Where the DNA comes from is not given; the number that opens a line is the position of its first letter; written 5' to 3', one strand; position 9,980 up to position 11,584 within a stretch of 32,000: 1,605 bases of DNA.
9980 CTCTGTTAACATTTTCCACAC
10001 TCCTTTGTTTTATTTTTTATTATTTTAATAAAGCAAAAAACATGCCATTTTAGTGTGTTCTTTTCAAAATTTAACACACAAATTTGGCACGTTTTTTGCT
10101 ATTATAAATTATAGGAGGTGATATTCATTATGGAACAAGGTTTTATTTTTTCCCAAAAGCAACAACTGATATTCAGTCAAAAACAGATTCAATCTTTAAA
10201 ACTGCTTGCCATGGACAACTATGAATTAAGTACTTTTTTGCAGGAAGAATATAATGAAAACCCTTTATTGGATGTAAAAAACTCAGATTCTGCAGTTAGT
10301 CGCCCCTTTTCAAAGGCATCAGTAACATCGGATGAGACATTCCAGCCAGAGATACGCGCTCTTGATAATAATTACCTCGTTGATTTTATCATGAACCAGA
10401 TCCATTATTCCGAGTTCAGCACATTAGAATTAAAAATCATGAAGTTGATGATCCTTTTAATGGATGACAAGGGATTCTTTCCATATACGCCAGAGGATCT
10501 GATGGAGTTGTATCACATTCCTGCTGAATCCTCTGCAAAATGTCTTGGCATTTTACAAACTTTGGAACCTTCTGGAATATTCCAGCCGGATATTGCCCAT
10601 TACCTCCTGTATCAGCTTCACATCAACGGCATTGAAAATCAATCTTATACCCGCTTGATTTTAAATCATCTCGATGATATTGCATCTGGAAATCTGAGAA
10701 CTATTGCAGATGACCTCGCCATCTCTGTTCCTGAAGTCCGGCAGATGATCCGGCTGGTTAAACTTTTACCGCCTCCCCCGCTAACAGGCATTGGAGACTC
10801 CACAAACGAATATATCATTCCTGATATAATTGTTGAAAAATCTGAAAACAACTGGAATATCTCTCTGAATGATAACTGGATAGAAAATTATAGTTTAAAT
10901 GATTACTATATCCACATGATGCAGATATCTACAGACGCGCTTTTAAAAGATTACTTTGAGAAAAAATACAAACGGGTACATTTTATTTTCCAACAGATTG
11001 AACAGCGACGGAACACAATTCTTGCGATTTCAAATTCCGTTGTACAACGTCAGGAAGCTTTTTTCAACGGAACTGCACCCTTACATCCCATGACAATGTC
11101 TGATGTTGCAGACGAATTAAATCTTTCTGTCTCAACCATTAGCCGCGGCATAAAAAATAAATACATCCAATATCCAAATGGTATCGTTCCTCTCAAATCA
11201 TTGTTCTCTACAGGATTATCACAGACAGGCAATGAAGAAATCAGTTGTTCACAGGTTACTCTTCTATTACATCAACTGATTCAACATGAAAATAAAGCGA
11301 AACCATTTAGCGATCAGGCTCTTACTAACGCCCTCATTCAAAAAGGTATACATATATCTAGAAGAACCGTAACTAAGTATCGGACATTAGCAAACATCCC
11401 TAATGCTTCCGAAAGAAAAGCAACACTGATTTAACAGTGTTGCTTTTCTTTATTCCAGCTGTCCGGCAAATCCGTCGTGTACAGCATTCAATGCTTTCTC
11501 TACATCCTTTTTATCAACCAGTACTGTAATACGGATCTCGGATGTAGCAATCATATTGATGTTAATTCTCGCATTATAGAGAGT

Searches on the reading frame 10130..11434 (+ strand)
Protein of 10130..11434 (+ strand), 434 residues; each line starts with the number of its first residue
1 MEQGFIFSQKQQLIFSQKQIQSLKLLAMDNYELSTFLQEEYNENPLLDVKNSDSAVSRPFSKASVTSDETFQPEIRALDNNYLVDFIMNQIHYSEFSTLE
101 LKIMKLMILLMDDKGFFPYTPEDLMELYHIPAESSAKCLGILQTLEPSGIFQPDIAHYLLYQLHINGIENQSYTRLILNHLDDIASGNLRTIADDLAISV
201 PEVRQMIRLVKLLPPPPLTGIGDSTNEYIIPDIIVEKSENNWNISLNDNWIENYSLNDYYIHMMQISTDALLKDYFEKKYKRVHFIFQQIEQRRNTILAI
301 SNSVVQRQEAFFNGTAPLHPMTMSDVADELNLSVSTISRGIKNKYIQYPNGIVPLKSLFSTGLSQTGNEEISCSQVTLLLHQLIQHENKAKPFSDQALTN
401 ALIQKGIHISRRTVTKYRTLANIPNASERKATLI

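Call 6: search_protein_families(library=pfam, proteins=[window:10130-11434:+])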
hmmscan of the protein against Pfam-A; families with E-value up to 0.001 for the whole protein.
window:10130-11434:+ (434 aa): 6 families
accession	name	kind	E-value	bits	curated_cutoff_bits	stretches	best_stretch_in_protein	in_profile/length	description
PF04552.19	Sigma54_DBD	-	1.3e-49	168.4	22.8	1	274-430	2-159/160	Sigma-54, DNA binding domain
PF04963.19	Sigma54_CBD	-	4.3e-36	124.8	22.9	1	81-260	10-185/185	Sigma-54 factor, core binding domain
PF00309.25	Sigma54_AID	-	5.2e-13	49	23.8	1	8-49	5-46/46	Sigma-54 factor, Activator interacting domain (AID)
PF13412.12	HTH_24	-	0.00055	19.9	21.9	0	321-339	18-36/48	Winged helix-turn-helix DNA-binding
PF13542.12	HTH_Tnp_ISL3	-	0.00087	19.1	27.4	0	321-339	27-45/51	Helix-turn-helix domain of transposase family ISL3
PF04545.22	Sigma70_r4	-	0.00089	19.2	24.1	0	318-339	18-39/50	Sigma-70, region 4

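Call 11: find_related_loci(query=window:10130-11434:+, collection=genome_contigs, flank=6000)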
Query window:10130-11434:+ (434 aa) in genome_contigs; peptide patterns used: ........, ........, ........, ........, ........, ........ (x = any residue, [..] = any of these).
72 stretches matched a pattern; 25 encode a relative of the query (tblastn E <= 1e-3); 25 distinct loci.
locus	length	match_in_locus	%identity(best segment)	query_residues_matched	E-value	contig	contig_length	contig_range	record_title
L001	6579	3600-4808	40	27-430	1e-99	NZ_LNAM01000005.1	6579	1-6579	Acetivibrio ethanolgignens strain ACET-33324 ACET-33324.Scaf102, whole genome shotgun sequence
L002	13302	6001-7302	36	10-429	1e-94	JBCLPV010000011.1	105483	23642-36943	Lachnospiraceae bacterium 50-23 voucher GPTB0131 scaffold11, whole genome shotgun sequence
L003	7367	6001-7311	37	4-429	7e-93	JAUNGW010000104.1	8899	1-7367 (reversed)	MAG: Eubacteriales bacterium isolate S27M_St_44_sub NODE_3107_length_8899_cov_9.713252, whole genome shotgun sequence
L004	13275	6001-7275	38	15-430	6e-93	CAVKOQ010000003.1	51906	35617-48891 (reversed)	bacterium isolate G02634-L1_cleanbin_000017 genome assembly, contig: Spades_G02634-L1_contig_200, whole genome shotgun s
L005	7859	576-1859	37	15-431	2e-92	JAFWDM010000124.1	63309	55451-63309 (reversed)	MAG: Lachnospiraceae bacterium isolate RGIG5640 Sheep_Duodenum-3__c690070, whole genome shotgun sequence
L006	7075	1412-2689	38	14-430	1e-92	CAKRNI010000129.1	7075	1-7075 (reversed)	MAG: uncultured Lachnospiraceae bacterium isolate REFINED_METABAT215_TOP10_CONTIGS_1500_ASSEMBLY_K77_MERGED__Hadza_PheCh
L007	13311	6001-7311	37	1-429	3e-92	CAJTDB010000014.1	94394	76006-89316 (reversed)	Lachnospiraceae bacterium isolate B56_56_CC_H genome assembly, contig: MGBC000116.14, whole genome shotgun sequence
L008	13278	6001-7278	38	15-429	5e-92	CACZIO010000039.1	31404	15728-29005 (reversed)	MAG: uncultured Lachnospiraceae bacterium isolate RUG12648 genome assembly, contig: RUG12648_asm_39, whole genome shotgu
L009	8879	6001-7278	39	15-429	9e-92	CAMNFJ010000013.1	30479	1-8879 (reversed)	MAG: uncultured Lachnospiraceae bacterium isolate SRR873597_bin.35_metaWRAP_v1.3_MAG genome assembly, contig: NODE.3026_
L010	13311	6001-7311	36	1-430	6e-92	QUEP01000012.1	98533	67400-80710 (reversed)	Clostridium sp. OF03-18AA OF03-18AA.Scaf12, whole genome shotgun sequence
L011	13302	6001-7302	34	10-429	1e-90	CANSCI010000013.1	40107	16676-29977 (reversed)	MAG TPA_asm: uncultured Dorea sp. isolate SRR15730542_bin.26_metawrap_v1.3_MAG genome assembly, contig: NODE.1137_length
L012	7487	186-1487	36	7-429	2e-90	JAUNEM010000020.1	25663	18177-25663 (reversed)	MAG: Eubacteriales bacterium isolate S24M_St_59_sub NODE_346_length_25663_cov_10.349500, whole genome shotgun sequence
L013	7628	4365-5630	39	19-429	6e-90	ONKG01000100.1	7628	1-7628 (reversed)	uncultured Lachnospiraceae bacterium isolate RUG375 genome assembly, contig: scaffold_5051, whole genome shotgun sequenc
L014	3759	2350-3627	36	15-429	1e-88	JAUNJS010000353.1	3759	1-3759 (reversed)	MAG: Eubacteriales bacterium isolate S2M_St_27 NODE_6807_length_3759_cov_8.939255, whole genome shotgun sequence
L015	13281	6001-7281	38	14-429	5e-88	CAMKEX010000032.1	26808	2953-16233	MAG: uncultured Lachnospiraceae bacterium isolate SRR12081303_bin.81_metaWRAP_v1.3_MAG genome assembly, contig: ERZ12289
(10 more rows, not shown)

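Call 14: find_related_loci(query=window:10130-11434:+, collection=metagenome_contigs, flank=5000)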
Query window:10130-11434:+ (434 aa) in metagenome_contigs; peptide patterns used: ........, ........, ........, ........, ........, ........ (x = any residue, [..] = any of these).
154 stretches matched a pattern; 39 encode a relative of the query (tblastn E <= 1e-3); 38 distinct loci.
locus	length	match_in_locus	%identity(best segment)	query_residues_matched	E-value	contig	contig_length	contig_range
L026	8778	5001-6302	99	1-434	0e+0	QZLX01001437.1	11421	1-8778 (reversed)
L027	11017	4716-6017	99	1-434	0e+0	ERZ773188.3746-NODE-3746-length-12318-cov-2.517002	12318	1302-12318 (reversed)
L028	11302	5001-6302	99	1-434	0e+0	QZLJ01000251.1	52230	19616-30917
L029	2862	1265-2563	38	4-430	1e-98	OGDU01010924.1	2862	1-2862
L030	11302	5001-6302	38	4-430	3e-95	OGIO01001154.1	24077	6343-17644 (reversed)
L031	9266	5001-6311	38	1-430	1e-94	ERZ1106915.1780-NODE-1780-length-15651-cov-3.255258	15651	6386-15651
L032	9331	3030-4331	38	4-430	2e-94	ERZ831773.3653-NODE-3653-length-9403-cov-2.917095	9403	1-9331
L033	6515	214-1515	38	4-430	3e-94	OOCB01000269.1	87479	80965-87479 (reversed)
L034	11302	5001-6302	37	4-430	4e-94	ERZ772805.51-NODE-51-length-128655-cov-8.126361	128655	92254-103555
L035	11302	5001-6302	38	4-430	7e-94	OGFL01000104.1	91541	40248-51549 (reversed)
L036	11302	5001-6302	38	4-430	5e-94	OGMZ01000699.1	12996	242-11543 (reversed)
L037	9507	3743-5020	38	14-430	9e-94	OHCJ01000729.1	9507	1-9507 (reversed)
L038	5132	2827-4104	39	15-429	1e-93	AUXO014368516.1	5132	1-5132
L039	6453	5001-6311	38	1-430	8e-94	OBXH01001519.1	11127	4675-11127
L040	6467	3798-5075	38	14-430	9e-94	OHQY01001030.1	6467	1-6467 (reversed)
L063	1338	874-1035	87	1-54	1e-22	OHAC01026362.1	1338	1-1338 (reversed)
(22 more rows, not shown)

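Call 15: find_homologous_proteins(query=window:10130-11434:+, max_evalue=1e-60)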
Query window:10130-11434:+ (434 aa): 103 proteins with E <= 1e-60 among 4884 candidates.
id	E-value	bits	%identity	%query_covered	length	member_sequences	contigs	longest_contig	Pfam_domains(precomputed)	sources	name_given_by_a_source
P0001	8.0e-281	949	99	100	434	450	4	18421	PF04963.20,PF00309.26,PF04552.20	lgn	-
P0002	1.0e-132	461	51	99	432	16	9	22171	PF04963.20,PF00309.26,PF04552.20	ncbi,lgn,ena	-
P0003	2.0e-129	450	48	99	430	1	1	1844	PF04963.20,PF00309.26,PF04552.20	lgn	-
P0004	3.7e-129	450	51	94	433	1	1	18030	PF04963.20,PF00309.26,PF04552.20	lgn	-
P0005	1.3e-127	444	50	94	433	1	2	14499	PF04963.20,PF00309.26,PF04552.20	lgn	-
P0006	2.5e-127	444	47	99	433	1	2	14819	PF04963.20,PF00309.26,PF04552.20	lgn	-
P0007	6.1e-125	436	48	94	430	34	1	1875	PF04963.20,PF00309.26,PF04552.20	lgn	-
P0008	7.2e-125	435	52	96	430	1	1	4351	PF04963.20,PF00309.26,PF04552.20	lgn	-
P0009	1.7e-124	434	49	94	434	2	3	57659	PF04963.20,PF00309.26,PF04552.20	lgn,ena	-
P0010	2.7e-124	434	48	100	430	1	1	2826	PF04963.20,PF00309.26,PF08280.18,PF04552.20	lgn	-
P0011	1.4e-123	431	48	97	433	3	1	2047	PF04963.20,PF00309.26,PF04552.20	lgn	-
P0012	3.1e-122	427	50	94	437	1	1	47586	PF04963.20,PF00309.26,PF04552.20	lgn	-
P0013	2.8e-121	424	48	98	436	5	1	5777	PF04963.20,PF00309.26,PF04552.20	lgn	-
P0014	7.2e-120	419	49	94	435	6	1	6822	PF04963.20,PF00309.26,PF04552.20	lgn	-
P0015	2.6e-118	414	49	96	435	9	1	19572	PF04963.20,PF00309.26,PF04552.20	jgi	jgi:RNA polymerase sigma-54 factor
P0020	2.4e-102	361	45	98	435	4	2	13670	PF04963.20,PF00309.26,PF04552.20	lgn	-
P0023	3.2e-100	354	43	98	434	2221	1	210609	PF04963.20,PF00309.26,PF04552.20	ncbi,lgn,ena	-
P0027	7.6e-98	346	42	94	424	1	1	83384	PF04963.20,PF00309.26,PF04552.20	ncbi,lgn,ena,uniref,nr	ncbi:RNA polymerase factor sigma-54 [Anaerostipes sp.]|uniref:RNA polymerase factor sigma-54 n=1 Tax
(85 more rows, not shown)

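Call 21: find_encoding_contigs(protein=P0002, flank=5000, max_places=4)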
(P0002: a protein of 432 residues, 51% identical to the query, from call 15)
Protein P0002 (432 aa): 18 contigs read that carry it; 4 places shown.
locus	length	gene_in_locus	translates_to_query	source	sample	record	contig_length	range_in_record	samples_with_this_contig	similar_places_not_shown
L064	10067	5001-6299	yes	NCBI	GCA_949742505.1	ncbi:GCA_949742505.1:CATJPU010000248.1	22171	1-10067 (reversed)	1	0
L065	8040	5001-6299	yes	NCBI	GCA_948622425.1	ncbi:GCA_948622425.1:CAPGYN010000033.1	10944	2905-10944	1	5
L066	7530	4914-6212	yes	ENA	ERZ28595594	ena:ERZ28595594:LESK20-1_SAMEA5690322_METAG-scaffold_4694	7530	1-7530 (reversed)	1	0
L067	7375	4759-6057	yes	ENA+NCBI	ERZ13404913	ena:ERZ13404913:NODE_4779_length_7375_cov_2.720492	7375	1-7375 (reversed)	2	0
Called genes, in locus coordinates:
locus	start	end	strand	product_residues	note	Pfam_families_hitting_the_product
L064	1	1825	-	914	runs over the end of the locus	PF00158:Sigma54_activat, PF01078:Mg_chelatase (weak), PF00004:AAA, PF07724:AAA_2 (weak), PF07728:AAA_5, PF00874:PRD, PF03610:EIIA-man, PF00874:PRD, +1 more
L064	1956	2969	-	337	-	PF08240:ADH_N, PF16912:Glu_dehyd_C (weak), PF00107:ADH_zinc_N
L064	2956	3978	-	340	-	PF02779:Transket_pyr, PF02780:Transketolase_C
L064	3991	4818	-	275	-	PF00456:Transketolase_N, PF00676:E1_dh, PF09364:XFP_N, PF02775:TPP_enzyme_C (weak), PF13292:DXP_synthase_N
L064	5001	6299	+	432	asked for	PF00309:Sigma54_AID, PF04963:Sigma54_CBD, PF04552:Sigma54_DBD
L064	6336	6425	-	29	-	-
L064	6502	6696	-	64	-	-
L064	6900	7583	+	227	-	PF00072:Response_reg, PF00486:Trans_reg_C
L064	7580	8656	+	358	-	PF00512:HisKA, PF02518:HATPase_c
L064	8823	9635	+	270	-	PF01261:AP_endonuc_2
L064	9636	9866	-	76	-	-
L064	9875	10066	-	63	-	?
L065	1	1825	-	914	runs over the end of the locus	PF00158:Sigma54_activat, PF01078:Mg_chelatase (weak), PF00004:AAA, PF07724:AAA_2 (weak), PF07728:AAA_5, PF00874:PRD, PF03610:EIIA-man, PF00874:PRD, +1 more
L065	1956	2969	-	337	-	PF08240:ADH_N, PF16912:Glu_dehyd_C (weak), PF00107:ADH_zinc_N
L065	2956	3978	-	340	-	PF02779:Transket_pyr, PF02780:Transketolase_C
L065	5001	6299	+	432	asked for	PF00309:Sigma54_AID, PF04963:Sigma54_CBD, PF04552:Sigma54_DBD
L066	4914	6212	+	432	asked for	PF00309:Sigma54_AID, PF04963:Sigma54_CBD, PF04552:Sigma54_DBD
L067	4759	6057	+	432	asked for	PF00309:Sigma54_AID, PF04963:Sigma54_CBD, PF04552:Sigma54_DBD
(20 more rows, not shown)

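Call 22: find_encoding_contigs(protein=P0004, flank=5000, max_places=2)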
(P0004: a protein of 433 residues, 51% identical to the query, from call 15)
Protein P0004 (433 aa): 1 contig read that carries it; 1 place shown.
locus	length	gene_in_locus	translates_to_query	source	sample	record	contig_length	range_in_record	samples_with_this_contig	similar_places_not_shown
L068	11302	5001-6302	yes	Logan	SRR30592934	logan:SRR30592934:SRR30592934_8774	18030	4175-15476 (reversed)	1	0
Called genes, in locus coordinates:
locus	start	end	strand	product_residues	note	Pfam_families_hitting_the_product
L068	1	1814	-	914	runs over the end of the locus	PF00158:Sigma54_activat, PF01078:Mg_chelatase (weak), PF00004:AAA, PF07724:AAA_2 (weak), PF07728:AAA_5, PF00874:PRD, PF03610:EIIA-man, PF00874:PRD, +1 more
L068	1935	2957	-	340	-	PF08240:ADH_N, PF16912:Glu_dehyd_C (weak), PF00107:ADH_zinc_N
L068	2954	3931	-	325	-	PF02779:Transket_pyr, PF02780:Transketolase_C, PF22613:Transketolase_C_1 (weak)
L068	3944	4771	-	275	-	PF00456:Transketolase_N, PF09364:XFP_N (weak), PF00676:E1_dh, PF02775:TPP_enzyme_C (weak), PF13292:DXP_synthase_N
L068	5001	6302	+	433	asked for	PF00309:Sigma54_AID, PF04963:Sigma54_CBD, PF04552:Sigma54_DBD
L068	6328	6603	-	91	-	PF00708:Acylphosphatase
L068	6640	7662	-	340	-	PF10974:DUF2804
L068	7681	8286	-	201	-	PF12917:YfbR-like, PF13023:HD_3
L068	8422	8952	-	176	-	PF07670:Gate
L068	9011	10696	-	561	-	PF13687:DUF4153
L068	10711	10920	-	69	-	PF13443:HTH_26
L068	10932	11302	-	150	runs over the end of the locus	PF11188:DUF2975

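Call 23: find_encoding_contigs(protein=P0009, flank=5000, max_places=2)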
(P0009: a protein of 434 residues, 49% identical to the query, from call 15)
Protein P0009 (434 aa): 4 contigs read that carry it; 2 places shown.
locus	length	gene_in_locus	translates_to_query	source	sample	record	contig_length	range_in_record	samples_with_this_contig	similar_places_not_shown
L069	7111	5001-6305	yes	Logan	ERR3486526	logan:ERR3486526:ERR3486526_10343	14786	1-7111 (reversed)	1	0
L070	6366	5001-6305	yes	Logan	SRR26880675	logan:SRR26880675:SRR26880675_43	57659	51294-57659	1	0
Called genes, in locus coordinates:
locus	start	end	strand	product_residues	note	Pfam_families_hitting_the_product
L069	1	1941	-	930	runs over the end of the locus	PF00158:Sigma54_activat, PF01078:Mg_chelatase (faint), PF00004:AAA, PF07724:AAA_2, PF07728:AAA_5, PF00874:PRD, PF03610:EIIA-man, PF00874:PRD, +2 more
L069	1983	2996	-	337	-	PF08240:ADH_N, PF16912:Glu_dehyd_C (weak), PF00107:ADH_zinc_N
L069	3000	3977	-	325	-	PF02779:Transket_pyr, PF02780:Transketolase_C, PF22613:Transketolase_C_1 (weak)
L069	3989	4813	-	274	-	PF00456:Transketolase_N, PF09364:XFP_N (weak), PF00676:E1_dh, PF02775:TPP_enzyme_C (weak), PF13292:DXP_synthase_N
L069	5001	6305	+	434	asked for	PF00309:Sigma54_AID, PF04963:Sigma54_CBD, PF04552:Sigma54_DBD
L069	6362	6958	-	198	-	PF00633:HHH (faint), PF21176:RecR_HhH, PF02132:RecR_ZnF, PF13662:Toprim_4, PF01751:Toprim, PF21175:RecR_C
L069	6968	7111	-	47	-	?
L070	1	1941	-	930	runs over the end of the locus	PF00158:Sigma54_activat, PF00004:AAA, PF07724:AAA_2, PF07728:AAA_5, PF13401:AAA_22 (weak), PF00874:PRD, PF03610:EIIA-man, PF00874:PRD, +1 more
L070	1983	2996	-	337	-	PF08240:ADH_N, PF16912:Glu_dehyd_C (weak), PF00107:ADH_zinc_N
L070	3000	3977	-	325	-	PF02779:Transket_pyr, PF02780:Transketolase_C, PF22613:Transketolase_C_1 (weak)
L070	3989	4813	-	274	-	PF00456:Transketolase_N, PF09364:XFP_N (weak), PF00676:E1_dh, PF02775:TPP_enzyme_C (weak), PF13292:DXP_synthase_N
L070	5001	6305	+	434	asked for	PF00309:Sigma54_AID, PF04963:Sigma54_CBD, PF04552:Sigma54_DBD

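Call 26: find_encoding_contigs(protein=P0012, flank=8000, max_places=1)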
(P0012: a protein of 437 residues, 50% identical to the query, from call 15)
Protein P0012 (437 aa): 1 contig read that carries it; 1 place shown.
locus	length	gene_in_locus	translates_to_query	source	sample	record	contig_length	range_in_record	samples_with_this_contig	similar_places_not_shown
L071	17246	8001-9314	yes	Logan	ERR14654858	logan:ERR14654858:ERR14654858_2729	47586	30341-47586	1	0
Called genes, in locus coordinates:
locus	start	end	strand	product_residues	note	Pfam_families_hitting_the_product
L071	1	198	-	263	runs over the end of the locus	PF03609:EII-Sor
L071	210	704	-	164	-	PF03830:PTSIIB_sorb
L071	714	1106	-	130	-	PF03610:EIIA-man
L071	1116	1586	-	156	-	PF03830:PTSIIB_sorb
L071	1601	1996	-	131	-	PF03610:EIIA-man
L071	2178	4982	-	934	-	PF00158:Sigma54_activat, PF00004:AAA, PF01078:Mg_chelatase (weak), PF07724:AAA_2 (weak), PF07728:AAA_5, PF00874:PRD, PF03610:EIIA-man, PF00874:PRD, +1 more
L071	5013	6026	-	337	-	PF08240:ADH_N, PF16912:Glu_dehyd_C (weak), PF00107:ADH_zinc_N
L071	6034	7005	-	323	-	PF02779:Transket_pyr, PF02780:Transketolase_C, PF22613:Transketolase_C_1 (faint)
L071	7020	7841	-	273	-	PF09364:XFP_N, PF00456:Transketolase_N, PF00676:E1_dh, PF02775:TPP_enzyme_C, PF13292:DXP_synthase_N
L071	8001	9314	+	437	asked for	PF00309:Sigma54_AID, PF04963:Sigma54_CBD, PF04552:Sigma54_DBD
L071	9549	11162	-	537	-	PF07969:Amidohydro_3, PF01979:Amidohydro_1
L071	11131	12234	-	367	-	PF00465:Fe-ADH, PF13685:Fe-ADH_2, PF25137:ADH_Fe_C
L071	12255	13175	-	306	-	PF03547:Mem_trans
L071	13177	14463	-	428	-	PF00202:Aminotran_3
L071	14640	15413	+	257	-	PF20240:DUF6597, PF00165:HTH_AraC, PF12833:HTH_18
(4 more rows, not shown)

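Call 27: find_encoding_contigs(protein=P0015, flank=8000, max_places=1)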
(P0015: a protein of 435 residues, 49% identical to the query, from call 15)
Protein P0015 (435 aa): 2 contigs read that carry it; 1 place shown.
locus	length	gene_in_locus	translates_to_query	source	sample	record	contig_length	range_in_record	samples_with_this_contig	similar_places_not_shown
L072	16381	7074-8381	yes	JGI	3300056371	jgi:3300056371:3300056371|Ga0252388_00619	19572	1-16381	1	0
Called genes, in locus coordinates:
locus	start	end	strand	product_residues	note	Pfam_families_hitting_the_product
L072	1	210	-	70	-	?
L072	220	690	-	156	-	PF03830:PTSIIB_sorb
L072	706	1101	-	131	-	PF03610:EIIA-man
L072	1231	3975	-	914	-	PF00158:Sigma54_activat, PF00004:AAA, PF07724:AAA_2, PF07728:AAA_5, PF13401:AAA_22 (weak), PF00874:PRD, PF03610:EIIA-man, PF00874:PRD, +2 more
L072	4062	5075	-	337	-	PF08240:ADH_N, PF16912:Glu_dehyd_C (weak), PF00107:ADH_zinc_N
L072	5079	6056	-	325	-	PF02779:Transket_pyr, PF02780:Transketolase_C, PF22613:Transketolase_C_1 (weak)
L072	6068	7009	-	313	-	PF00456:Transketolase_N, PF09364:XFP_N (weak), PF00676:E1_dh, PF02775:TPP_enzyme_C (weak), PF13292:DXP_synthase_N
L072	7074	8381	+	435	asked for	PF00309:Sigma54_AID, PF04963:Sigma54_CBD, PF04552:Sigma54_DBD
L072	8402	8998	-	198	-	PF00633:HHH (faint), PF21176:RecR_HhH, PF02132:RecR_ZnF, PF13662:Toprim_4, PF01751:Toprim, PF21175:RecR_C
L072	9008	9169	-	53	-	PF02575:YbaB_DNA_bd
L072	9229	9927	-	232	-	PF00072:Response_reg, PF00486:Trans_reg_C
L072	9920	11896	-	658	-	PF13493:DUF4118, PF13492:GAF_3 (faint), PF00512:HisKA, PF02518:HATPase_c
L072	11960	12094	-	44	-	-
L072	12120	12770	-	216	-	PF02254:TrkA_N, PF02080:TrkA_C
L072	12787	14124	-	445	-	PF02386:TrkH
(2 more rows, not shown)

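Call 28: find_encoding_contigs(protein=P0006, flank=8000, max_places=1)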
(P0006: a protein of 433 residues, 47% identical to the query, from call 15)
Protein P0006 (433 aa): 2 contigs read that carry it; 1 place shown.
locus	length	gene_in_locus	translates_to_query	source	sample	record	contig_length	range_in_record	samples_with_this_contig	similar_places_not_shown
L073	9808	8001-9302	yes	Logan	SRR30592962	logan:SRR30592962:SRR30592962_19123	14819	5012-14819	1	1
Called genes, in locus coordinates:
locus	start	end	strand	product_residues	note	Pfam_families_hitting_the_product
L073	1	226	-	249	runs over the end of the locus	PF03609:EII-Sor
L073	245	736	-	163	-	PF03830:PTSIIB_sorb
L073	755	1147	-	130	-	PF03610:EIIA-man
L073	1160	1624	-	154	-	PF03830:PTSIIB_sorb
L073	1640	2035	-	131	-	PF03610:EIIA-man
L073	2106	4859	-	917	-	PF00158:Sigma54_activat, PF01078:Mg_chelatase (weak), PF00004:AAA, PF07724:AAA_2, PF07728:AAA_5, PF00874:PRD, PF03610:EIIA-man, PF00874:PRD, +1 more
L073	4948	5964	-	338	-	PF08240:ADH_N, PF16912:Glu_dehyd_C (weak), PF00107:ADH_zinc_N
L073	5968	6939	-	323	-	PF02779:Transket_pyr, PF02780:Transketolase_C, PF22613:Transketolase_C_1 (weak)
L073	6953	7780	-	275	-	PF00456:Transketolase_N, PF09364:XFP_N, PF00676:E1_dh, PF02775:TPP_enzyme_C (weak), PF13292:DXP_synthase_N (weak)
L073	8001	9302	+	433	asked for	PF00309:Sigma54_AID, PF04963:Sigma54_CBD, PF04552:Sigma54_DBD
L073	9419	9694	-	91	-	PF00708:Acylphosphatase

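Call 29: find_encoding_contigs(protein=P0005, flank=8000, max_places=1)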
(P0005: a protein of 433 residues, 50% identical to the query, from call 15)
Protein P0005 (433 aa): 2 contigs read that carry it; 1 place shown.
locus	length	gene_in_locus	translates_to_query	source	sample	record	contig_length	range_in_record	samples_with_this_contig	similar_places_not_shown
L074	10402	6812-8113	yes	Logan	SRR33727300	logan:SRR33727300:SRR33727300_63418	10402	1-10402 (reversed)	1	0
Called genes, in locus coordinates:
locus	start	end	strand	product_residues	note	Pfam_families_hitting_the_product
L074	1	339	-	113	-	?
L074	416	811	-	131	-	PF03610:EIIA-man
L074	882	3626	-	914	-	PF00158:Sigma54_activat, PF01078:Mg_chelatase (weak), PF00004:AAA, PF07724:AAA_2 (weak), PF07728:AAA_5, PF00874:PRD, PF03610:EIIA-man, PF00874:PRD, +1 more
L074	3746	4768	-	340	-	PF08240:ADH_N, PF16912:Glu_dehyd_C, PF00107:ADH_zinc_N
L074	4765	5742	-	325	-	PF02779:Transket_pyr, PF02780:Transketolase_C, PF22613:Transketolase_C_1 (weak)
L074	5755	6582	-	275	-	PF00456:Transketolase_N, PF09364:XFP_N (weak), PF00676:E1_dh, PF02775:TPP_enzyme_C (weak), PF13292:DXP_synthase_N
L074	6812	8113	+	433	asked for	PF00309:Sigma54_AID, PF04963:Sigma54_CBD, PF04552:Sigma54_DBD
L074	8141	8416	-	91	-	PF00708:Acylphosphatase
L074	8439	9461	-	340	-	PF10974:DUF2804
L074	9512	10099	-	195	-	PF12917:YfbR-like, PF13023:HD_3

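Call 46: find_encoding_contigs(protein=P0023, flank=8000, max_places=1)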
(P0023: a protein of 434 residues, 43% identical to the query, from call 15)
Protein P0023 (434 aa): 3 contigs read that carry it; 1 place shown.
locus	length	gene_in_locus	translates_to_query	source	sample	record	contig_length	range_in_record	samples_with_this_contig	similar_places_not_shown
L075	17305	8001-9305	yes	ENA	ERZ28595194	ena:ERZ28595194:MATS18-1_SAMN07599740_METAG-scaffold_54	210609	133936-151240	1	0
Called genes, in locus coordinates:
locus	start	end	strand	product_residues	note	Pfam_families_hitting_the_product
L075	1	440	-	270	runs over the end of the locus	PF03613:EIID-AGA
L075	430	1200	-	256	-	PF03609:EII-Sor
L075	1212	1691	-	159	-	PF03830:PTSIIB_sorb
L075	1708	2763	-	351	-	PF08240:ADH_N, PF16912:Glu_dehyd_C, PF00107:ADH_zinc_N, PF13602:ADH_zinc_N_2 (weak)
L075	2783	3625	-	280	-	PF01261:AP_endonuc_2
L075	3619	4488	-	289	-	PF01116:F_bP_aldolase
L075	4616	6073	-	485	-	PF00874:PRD, PF03610:EIIA-man (weak), PF00874:PRD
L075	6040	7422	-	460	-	PF00158:Sigma54_activat, PF14532:Sigma54_activ_2 (weak), PF00004:AAA (weak), PF07728:AAA_5, PF13401:AAA_22 (weak), PF25601:AAA_lid_14 (weak)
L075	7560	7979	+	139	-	PF03610:EIIA-man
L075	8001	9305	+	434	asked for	PF00309:Sigma54_AID, PF04963:Sigma54_CBD, PF04552:Sigma54_DBD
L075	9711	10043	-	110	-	PF02127:Peptidase_M18 (weak)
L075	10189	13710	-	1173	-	PF01855:POR_N, PF17147:PFOR_II, PF01558:POR, PF10371:EKR, PF12837:Fer4_6 (weak), PF12838:Fer4_7, PF13183:Fer4_8 (weak), PF13484:Fer4_16 (weak), +1 more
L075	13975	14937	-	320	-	PF02618:YceG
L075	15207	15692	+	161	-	PF00160:Pro_isomerase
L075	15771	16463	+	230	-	PF00702:Hydrolase (faint), PF08282:Hydrolase_3, PF05116:S6PP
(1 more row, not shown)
